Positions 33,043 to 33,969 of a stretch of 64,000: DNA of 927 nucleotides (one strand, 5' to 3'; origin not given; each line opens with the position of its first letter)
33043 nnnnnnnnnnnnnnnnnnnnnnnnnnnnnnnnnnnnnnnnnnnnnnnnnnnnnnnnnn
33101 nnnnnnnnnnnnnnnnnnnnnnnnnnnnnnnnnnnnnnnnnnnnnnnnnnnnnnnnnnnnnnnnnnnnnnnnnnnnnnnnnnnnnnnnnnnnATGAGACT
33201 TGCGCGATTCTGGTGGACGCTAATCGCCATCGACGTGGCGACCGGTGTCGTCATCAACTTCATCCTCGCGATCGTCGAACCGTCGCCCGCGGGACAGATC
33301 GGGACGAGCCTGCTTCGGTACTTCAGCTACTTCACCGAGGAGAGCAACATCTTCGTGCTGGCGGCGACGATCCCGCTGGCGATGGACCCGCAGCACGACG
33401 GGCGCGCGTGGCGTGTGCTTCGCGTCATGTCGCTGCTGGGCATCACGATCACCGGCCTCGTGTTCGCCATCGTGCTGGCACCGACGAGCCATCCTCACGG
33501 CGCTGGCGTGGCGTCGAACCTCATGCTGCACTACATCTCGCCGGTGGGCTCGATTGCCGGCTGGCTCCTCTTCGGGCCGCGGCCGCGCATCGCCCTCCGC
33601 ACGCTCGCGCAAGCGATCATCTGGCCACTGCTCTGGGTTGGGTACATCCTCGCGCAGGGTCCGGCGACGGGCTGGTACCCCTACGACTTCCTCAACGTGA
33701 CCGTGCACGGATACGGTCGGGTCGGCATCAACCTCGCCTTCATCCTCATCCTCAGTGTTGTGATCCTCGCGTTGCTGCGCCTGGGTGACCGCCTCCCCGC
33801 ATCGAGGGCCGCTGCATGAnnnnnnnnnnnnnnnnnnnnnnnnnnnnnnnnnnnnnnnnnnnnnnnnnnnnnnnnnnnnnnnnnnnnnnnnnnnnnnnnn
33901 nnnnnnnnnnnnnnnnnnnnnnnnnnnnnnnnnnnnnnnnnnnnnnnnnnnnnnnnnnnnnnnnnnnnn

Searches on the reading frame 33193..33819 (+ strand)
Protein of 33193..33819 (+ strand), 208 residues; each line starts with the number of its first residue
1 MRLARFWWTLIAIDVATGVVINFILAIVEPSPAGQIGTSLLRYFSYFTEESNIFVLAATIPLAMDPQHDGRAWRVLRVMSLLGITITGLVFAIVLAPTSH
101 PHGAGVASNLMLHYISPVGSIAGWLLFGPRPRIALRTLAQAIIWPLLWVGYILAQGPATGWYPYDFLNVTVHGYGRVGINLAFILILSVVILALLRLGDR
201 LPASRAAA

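Call 3: search_protein_families(library=pfam, proteins=[window:33193-33816:+], max_evalue=1)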
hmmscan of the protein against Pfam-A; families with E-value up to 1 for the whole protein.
window:33193-33816:+ (208 aa): 1 family
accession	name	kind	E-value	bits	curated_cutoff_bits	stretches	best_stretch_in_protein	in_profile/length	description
PF19946.4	DUF6408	-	0.0041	17.6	25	1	7-28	13-34/42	Family of unknown function (DUF6408)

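Call 4: search_protein_families(library=ncbifam, proteins=[window:33193-33816:+], max_evalue=1)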
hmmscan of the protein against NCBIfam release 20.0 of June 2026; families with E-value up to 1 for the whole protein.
window:33193-33816:+ (208 aa): 2 families
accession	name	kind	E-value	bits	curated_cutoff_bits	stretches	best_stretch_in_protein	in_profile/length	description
NF038065.1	Pr6Pr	domain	2.3e-30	105.9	30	1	43-200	1-161/162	Pr6Pr family membrane protein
NF046009.1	MAGa3780_fam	subfamily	7.3e-07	29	80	1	41-138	49-146/237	MAGa3780 family membrane protein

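Call 5: search_protein_families(library=padloc, proteins=[window:33193-33816:+], max_evalue=1)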
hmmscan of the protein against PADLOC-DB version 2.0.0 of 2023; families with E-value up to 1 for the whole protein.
window:33193-33816:+ (208 aa): 0 families

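Call 9: find_homologous_proteins(query=window:33193-33816:+)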
Query window:33193-33816:+ (208 aa): 221 proteins with E <= 0.001 among 1243 candidates; the best 120 are listed.
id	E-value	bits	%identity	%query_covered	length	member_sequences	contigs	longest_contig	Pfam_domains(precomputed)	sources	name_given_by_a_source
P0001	1.5e-129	448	100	100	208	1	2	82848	-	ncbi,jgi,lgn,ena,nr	ncbi:MAG: Pr6Pr family membrane protein [Candidatus Dormibacteraeota bacterium]|nr:Pr6Pr family memb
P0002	8.3e-101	354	78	96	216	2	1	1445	-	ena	-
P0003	2.0e-100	353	77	99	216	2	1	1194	-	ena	-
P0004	6.9e-98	345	76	92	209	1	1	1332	-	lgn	-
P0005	1.3e-93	331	74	96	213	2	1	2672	-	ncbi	-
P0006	8.9e-91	321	73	96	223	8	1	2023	-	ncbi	-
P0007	3.5e-83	297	63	99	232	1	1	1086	-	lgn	-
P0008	4.8e-71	257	60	94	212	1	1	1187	-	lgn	-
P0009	1.5e-70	255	60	95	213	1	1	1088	-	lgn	-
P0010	3.0e-67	245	58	96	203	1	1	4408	-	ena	-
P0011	2.5e-66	242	60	86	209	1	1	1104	-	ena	-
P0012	1.1e-65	239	57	95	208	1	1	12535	-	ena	-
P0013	1.8e-63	232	54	99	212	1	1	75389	-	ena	-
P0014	4.6e-62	228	53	99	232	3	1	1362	-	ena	-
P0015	4.9e-62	228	55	83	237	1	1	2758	-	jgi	jgi:hypothetical protein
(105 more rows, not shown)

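Call 10: find_encoding_contigs(protein=window:33193-33819:+, flank=10000)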
Protein window:33193-33819:+ (208 aa): 7 contigs read that carry it; 6 places shown.
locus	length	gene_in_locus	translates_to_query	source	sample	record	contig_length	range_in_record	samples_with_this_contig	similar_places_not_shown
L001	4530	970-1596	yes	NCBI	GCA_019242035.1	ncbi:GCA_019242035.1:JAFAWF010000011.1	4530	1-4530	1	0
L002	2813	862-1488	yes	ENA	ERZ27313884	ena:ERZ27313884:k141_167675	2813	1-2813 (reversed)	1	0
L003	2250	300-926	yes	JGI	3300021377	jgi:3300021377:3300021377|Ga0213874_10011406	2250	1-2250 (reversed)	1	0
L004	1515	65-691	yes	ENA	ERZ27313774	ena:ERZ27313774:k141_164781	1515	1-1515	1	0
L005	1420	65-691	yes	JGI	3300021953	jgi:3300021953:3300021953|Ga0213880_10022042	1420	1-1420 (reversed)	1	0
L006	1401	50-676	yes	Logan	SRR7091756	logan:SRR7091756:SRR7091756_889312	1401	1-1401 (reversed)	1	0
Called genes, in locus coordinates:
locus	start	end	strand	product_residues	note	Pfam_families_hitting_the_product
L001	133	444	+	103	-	PF07553:Lipoprotein_Ltp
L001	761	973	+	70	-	-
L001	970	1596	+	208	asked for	-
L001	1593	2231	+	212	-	PF05239:PRC (weak)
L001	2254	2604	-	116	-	PF02627:CMD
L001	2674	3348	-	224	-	PF00355:Rieske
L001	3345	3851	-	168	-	PF04542:Sigma70_r2, PF07638:Sigma70_ECF (weak), PF08281:Sigma70_r4_2, PF04545:Sigma70_r4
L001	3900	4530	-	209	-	PF19458:DUF5995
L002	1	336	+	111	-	?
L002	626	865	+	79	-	PF02604:PhdYeFM_antitox (weak)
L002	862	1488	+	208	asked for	-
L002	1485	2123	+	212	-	PF05239:PRC (weak)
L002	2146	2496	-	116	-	PF02627:CMD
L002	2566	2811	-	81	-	?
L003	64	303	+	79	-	PF02604:PhdYeFM_antitox (weak)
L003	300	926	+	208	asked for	-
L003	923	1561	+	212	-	PF05239:PRC (weak)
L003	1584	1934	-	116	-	PF02627:CMD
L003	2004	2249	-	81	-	?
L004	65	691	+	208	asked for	-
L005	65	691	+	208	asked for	-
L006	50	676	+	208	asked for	-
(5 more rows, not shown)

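Call 15: find_encoding_contigs(protein=P0013, flank=6000, max_places=3)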
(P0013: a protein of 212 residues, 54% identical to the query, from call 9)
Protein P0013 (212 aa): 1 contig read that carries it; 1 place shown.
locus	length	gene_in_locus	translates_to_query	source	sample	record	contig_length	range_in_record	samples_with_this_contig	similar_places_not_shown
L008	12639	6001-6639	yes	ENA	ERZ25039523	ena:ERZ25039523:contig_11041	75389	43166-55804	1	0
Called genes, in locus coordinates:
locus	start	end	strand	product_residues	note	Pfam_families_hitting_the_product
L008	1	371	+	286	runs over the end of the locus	-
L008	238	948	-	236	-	PF00557:Peptidase_M24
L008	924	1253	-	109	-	PF11349:DUF3151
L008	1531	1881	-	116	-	PF08818:DUF1801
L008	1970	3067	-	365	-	PF21686:LigD_Prim-Pol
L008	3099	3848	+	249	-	PF11716:MDMPI_N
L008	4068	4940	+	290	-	PF01757:Acyl_transf_3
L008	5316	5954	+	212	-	PF13472:Lipase_GDSL_2 (faint)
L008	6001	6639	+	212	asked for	-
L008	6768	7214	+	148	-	PF10604:Polyketide_cyc2, PF03364:Polyketide_cyc (weak)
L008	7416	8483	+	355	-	-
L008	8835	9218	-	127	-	PF12680:SnoaL_2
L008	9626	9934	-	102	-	-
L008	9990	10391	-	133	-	PF14907:NTP_transf_5 (weak)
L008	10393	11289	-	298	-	PF00294:PfkB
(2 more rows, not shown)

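Call 20: find_encoding_contigs(protein=P0005, flank=4000, max_places=4)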
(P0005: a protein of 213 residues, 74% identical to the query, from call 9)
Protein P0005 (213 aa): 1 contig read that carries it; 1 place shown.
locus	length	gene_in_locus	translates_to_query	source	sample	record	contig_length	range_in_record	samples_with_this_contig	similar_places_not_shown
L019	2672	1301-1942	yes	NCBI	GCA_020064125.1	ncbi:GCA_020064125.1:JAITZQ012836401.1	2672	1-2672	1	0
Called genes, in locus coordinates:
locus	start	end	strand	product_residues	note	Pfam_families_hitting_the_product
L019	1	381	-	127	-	?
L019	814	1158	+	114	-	-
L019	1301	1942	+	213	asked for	-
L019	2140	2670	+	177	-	?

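Call 25: find_related_loci(query=A1, collection=genome_contigs, flank=4000)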
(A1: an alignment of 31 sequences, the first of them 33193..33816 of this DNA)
Query A1 (208 aa) in genome_contigs; peptide patterns used: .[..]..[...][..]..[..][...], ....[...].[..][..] (x = any residue, [..] = any of these).
600 stretches matched a pattern (row limit reached: there are more); 571 encode a relative of the query (tblastn E <= 1e-3); the best 80 are kept; 80 distinct loci.
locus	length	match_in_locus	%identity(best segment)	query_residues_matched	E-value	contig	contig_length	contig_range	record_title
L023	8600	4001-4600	73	1-200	3e-87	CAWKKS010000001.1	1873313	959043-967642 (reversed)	MAG: Candidatus Dormibacteraeota bacterium isolate MFD04580.bin.2.87 genome assembly, contig: contig_12725, whole genome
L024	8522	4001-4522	51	27-200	1e-53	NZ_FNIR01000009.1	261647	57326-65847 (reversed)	Klenkia soli strain DSM 45843, whole genome shotgun sequence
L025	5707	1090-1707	49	2-200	4e-53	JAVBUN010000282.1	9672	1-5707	MAG: Microbacterium sp. isolate EPI_MAG_00280 c_000003167315, whole genome shotgun sequence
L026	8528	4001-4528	52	31-206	4e-52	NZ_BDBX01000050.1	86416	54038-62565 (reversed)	Nocardia sienata NBRC 100364, whole genome shotgun sequence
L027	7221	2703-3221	51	31-203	9e-52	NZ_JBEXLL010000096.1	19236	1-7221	Nocardia sp. NPDC004568 NPDC004568_151_A2.ctg-0096, whole genome shotgun sequence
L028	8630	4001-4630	45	2-203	3e-51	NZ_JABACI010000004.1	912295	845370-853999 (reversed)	Microbacterium salsuginis strain CFH 90308 Scaffold3_1, whole genome shotgun sequence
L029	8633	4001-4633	45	2-203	1e-50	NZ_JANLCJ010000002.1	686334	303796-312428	Herbiconiux daphne strain CPCC 203386 Scaffold2, whole genome shotgun sequence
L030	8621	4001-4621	47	4-205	3e-50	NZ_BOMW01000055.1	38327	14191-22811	Actinoplanes siamensis strain NBRC 109076 sequence055, whole genome shotgun sequence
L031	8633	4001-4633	45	2-203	5e-50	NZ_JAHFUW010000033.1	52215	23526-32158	MAG: Herbiconiux sp. isolate nzgw89 NODE_705_length_52216_cov_5.655360, whole genome shotgun sequence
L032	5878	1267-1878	46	4-199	2e-49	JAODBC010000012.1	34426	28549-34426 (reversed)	MAG: Subtercola sp. isolate RYN_58 scaffold_1005061, whole genome shotgun sequence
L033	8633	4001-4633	44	2-203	2e-48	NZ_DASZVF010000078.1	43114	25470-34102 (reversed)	MAG: Humibacter sp. isolate SMAG_U6124 k141_172323, whole genome shotgun sequence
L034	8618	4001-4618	46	1-199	3e-48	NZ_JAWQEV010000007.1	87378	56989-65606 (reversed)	Microbacterium arthrosphaerae strain JCM 30492 Scaffold7, whole genome shotgun sequence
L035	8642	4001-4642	43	3-208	2e-47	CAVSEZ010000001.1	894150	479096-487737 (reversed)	MAG: uncultured Actinomycetota bacterium isolate MFD01916.bin.2.34 genome assembly, contig: contig_1970, whole genome sh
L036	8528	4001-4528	51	31-206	2e-47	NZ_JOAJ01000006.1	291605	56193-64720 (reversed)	Nocardia rhamnosiphila NBRC 108938 strain NRRL B-24637 contig6.1, whole genome shotgun sequence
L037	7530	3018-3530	53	37-207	7e-47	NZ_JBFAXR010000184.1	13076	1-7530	Streptomyces sp. NPDC051940 NPDC051940_66_E6.ctg-0184, whole genome shotgun sequence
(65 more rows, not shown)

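Call 39: find_encoding_contigs(protein=P0002, flank=4000, max_places=3)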
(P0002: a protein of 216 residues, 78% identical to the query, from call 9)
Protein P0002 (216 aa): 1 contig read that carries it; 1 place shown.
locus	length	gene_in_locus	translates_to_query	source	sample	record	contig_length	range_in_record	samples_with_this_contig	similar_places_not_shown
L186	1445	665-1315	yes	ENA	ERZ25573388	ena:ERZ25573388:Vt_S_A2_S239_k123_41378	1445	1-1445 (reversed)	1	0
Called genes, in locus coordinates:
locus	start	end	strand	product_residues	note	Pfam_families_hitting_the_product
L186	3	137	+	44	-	?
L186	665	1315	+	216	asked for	-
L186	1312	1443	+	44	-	?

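Call 44: search_protein_families(library=pfam, proteins=[L186:431-622:+, L186:363-452:+, L019:814-1158:+, L186:3-137:+], max_evalue=0.1)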
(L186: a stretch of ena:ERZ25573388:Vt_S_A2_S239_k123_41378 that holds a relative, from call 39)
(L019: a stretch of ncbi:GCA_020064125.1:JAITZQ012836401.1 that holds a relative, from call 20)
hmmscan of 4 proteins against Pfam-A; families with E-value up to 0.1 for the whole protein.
L186:431-622:+ (64 aa): 1 family
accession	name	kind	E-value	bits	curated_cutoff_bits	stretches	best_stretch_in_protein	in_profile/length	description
PF10387.14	DUF2442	-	1.5e-07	31.9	23.9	1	2-58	18-71/72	Protein of unknown function (DUF2442)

L186:363-452:+ (30 aa): 0 families

L019:814-1158:+ (114 aa): 0 families

L186:3-137:+ (44 aa): 0 families

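Call 46: search_protein_families(library=pfam, alignment_id=A1, max_evalue=0.01)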
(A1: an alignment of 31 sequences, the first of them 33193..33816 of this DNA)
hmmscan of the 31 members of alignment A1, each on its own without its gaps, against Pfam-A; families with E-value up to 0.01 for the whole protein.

A. member 1, window:33193-33816:+ (208 aa): 1 family
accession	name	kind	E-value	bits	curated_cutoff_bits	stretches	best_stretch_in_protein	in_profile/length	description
PF19946.4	DUF6408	-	0.0041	17.6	25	0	7-28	13-34/42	Family of unknown function (DUF6408)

B. families by the number of members that match (of 31 scanned): 5 families
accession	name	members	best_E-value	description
PF04750.19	Far-17a_AIG1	4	0.00085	FAR-17a/AIG1-like protein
PF13664.11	DUF4149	1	0.00018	Domain of unknown function (DUF4149)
PF19946.4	DUF6408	1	0.0041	Family of unknown function (DUF6408)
PF01757.29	Acyl_transf_3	1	0.0067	Acyltransferase domain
PF17073.10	SafA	1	0.0075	Two-component-system connector protein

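Call 57: search_protein_families(library=pfam, alignment_id=A6, max_evalue=0.001)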
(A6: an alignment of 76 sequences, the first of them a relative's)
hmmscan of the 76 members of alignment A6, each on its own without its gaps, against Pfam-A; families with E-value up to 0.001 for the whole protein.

A. member 1, L023:3709-3954:+ (82 aa): 0 families

B. families by the number of members that match (of 76 scanned): 70 families (the first 25 are shown)
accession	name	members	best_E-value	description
PF12852.13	Cupin_6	4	1.5e-34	Cupin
PF12833.13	HTH_18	4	1.2e-21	Helix-turn-helix domain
PF00165.29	HTH_AraC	4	2.1e-12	Bacterial regulatory helix-turn-helix proteins, AraC family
PF02311.25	AraC_binding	4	5.6e-05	AraC-like ligand binding domain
PF07883.17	Cupin_2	3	7.5e-06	Cupin domain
PF13350.11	Y_phosphatase3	2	1e-53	Tyrosine phosphatase family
PF03737.21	RraA-like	2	4e-44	Aldolase/RraA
PF09391.15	DUF2000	2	4.5e-42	Protein of unknown function (DUF2000)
PF00583.31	Acetyltransf_1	2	2e-19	Acetyltransferase (GNAT) family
PF13508.13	Acetyltransf_7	2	5.6e-12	Acetyltransferase (GNAT) domain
PF13673.13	Acetyltransf_10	2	9.5e-10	Acetyltransferase (GNAT) domain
PF22784.1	PTP-SAK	2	4.1e-09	Swiss Army Knife protein, DSP-PTPase phosphatase domain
PF08445.16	FR47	2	5.2e-09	FR47-like protein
PF13302.13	Acetyltransf_3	2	1.7e-06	Acetyltransferase (GNAT) domain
PF00102.32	Y_phosphatase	2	0.00022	Protein-tyrosine phosphatase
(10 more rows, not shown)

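Call 58: search_protein_families(library=pfam, alignment_id=A7, max_evalue=0.001)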
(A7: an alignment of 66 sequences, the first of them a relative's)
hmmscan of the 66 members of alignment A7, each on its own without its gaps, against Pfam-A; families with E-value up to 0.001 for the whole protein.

A. member 1, L023:4739-5308:+ (190 aa): 2 families
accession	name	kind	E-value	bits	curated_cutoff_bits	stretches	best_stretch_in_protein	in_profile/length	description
PF11716.13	MDMPI_N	-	1.1e-10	42.8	24.2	1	10-127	3-140/140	Mycothiol maleylpyruvate isomerase N-terminal domain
PF12867.12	DinB_2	-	4.7e-05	24.3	24.8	1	9-124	3-126/128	DinB superfamily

B. families by the number of members that match (of 66 scanned): 31 families (the first 25 are shown)
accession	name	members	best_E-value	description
PF00271.37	Helicase_C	3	3.5e-21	Helicase conserved C-terminal domain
PF00270.35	DEAD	3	2.8e-19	DEAD/DEAH box helicase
PF04851.21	ResIII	3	1.3e-06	Type III restriction enzyme, res subunit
PF12029.13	DUF3516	2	8e-217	Domain of unknown function (DUF3516)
PF22527.2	DEXQc_Suv3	2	8.5e-10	DEXQ-box helicase domain of Suv3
PF13508.13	Acetyltransf_7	2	1.1e-09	Acetyltransferase (GNAT) domain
PF00464.25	SHMT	1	3.1e-155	Serine hydroxymethyltransferase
PF00176.29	SNF2-rel_dom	1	1.4e-67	SNF2-related domain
PF04229.20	GrpB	1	1.4e-47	GrpB protein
PF01545.26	Cation_efflux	1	7.7e-40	Cation efflux family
PF07087.16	DUF1353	1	4.2e-34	Protein of unknown function (DUF1353)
PF05656.20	DUF805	1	5.8e-27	Protein of unknown function (DUF805)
PF00085.26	Thioredoxin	1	1.2e-19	Thioredoxin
PF14561.12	TPR_20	1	2e-18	Tetratricopeptide repeat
PF00583.31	Acetyltransf_1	1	2.3e-17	Acetyltransferase (GNAT) family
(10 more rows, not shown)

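Call 59: predict_structure(alignment_id=A1)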
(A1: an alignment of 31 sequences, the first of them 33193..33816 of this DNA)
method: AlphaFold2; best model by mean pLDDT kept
length: 208 residues; sequences in the alignment: 31
mean_pLDDT: 93.5   pTM: 0.89
mean pLDDT of the five models: 93.5, 93.1, 93.0, 92.4, 91.6
residues with pLDDT >= 90: 185; 70-90: 16; 50-70: 4; < 50: 3
segments of 3 or more residues with pLDDT < 50: 206-208
pLDDT, mean of each block of 10 residues (from residue 1): 95 98 97 95 96 98 96 97 96 90 95 97 91 94 97 94 94 96 95 90 54
secondary structure, 60 per line:
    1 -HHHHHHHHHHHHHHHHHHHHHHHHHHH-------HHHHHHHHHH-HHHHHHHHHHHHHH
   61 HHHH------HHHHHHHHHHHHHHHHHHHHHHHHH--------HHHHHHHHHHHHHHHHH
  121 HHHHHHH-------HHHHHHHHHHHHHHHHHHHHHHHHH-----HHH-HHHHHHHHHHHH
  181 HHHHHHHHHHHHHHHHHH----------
elements in order: H2-28 H36-45 H47-64 H71-95 H104-127 H135-159 H169-198

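Call 65: fold_search(model_id=the predicted structure, library=pdb)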
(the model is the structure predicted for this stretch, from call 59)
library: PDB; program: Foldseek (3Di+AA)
matches with E <= 10: 417; with E <= 0.001: 0
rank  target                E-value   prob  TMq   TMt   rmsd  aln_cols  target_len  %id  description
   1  8xma_B                1.4e-01  0.66  0.30  0.23  11.6       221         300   17  Cryo-EM structure of human ZnT1 WT, in the presence of zinc, determined in an outward-facing conformation (released 2024-10-30)
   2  7p00_R                1.8e-01  0.44  0.25  0.20  14.4       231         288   11  Human Neurokinin 1 receptor (NK1R) substance P Gq chimera (mGsqi) complex (released 2021-12-15)
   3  7wu2_R                2.6e-01  0.60  0.31  0.24  14.1       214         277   14  Cryo-EM structure of the adhesion GPCR ADGRD1 in complex with miniGs (released 2022-04-27)
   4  8ia2_A                2.6e-01  0.51  0.28  0.23  13.3       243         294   14  Structure of C5a bound human C5aR1 in complex with Go (Composite map) (released 2023-10-18)
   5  8x9t_R                2.8e-01  0.69  0.32  0.27  13.2       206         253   13  Identification, structure and agonist design of an androgen membrane receptor (released 2025-02-12)
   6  6hlp                  2.8e-01  0.41  0.25  0.13  13.3       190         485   12  Crystal structure of the Neurokinin 1 receptor in complex with the small molecule antagonist Netupitant (released 2019-01-16)
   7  6niy_R                3.4e-01  0.21  0.22  0.19  15.0       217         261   10  A high-resolution cryo-electron microscopy structure of a calcitonin receptor-heterotrimeric Gs protein complex (released 2019-01-23)
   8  8x9u_R                3.9e-01  0.51  0.31  0.27  13.3       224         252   12  Identification, structure and agonist design of an androgen membrane receptor (released 2025-02-12)
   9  6hlo                  3.9e-01  0.28  0.22  0.12  13.2       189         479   12  Crystal structure of the Neurokinin 1 receptor in complex with the small molecule antagonist Aprepitant (released 2019-01-16)
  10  7td1_R                4.1e-01  0.35  0.28  0.22  14.1       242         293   10  Lysophosphatidic acid receptor 1-Gi complex bound to LPA, state a (released 2022-02-09)
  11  8yn9_R                4.5e-01  0.38  0.30  0.25  13.5       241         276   16  Cryo-EM structure of histamine H4 receptor in complex with histamine and Gi (released 2024-10-09)
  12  9iv1_R                4.7e-01  0.44  0.31  0.26  13.4       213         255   12  Identification, structure and agonist design of an androgen membrane receptor. (released 2025-02-12)
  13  7tyf_R                4.7e-01  0.23  0.24  0.16  15.2       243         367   10  Human Amylin1 Receptor in complex with Gs and rat amylin peptide (released 2022-03-23)
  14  7sk6_A                4.9e-01  0.30  0.27  0.21  14.3       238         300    9  Cryo-EM structure of human ACKR3 in complex with chemokine N-terminal mutant CXCL12_LRHQ and an intracellular Fab (released 2022-07-27)
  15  8zpt_R                5.1e-01  0.28  0.26  0.21  14.8       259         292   12  Cryo-EM structure of prolactin-releasing peptide recognition with Gq (released 2024-09-25)
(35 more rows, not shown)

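Call 66: search_protein_families(library=phrogs, proteins=[window:33193-33816:+], max_evalue=0.01)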
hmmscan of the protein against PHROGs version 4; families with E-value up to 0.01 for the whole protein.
window:33193-33816:+ (208 aa): 0 families
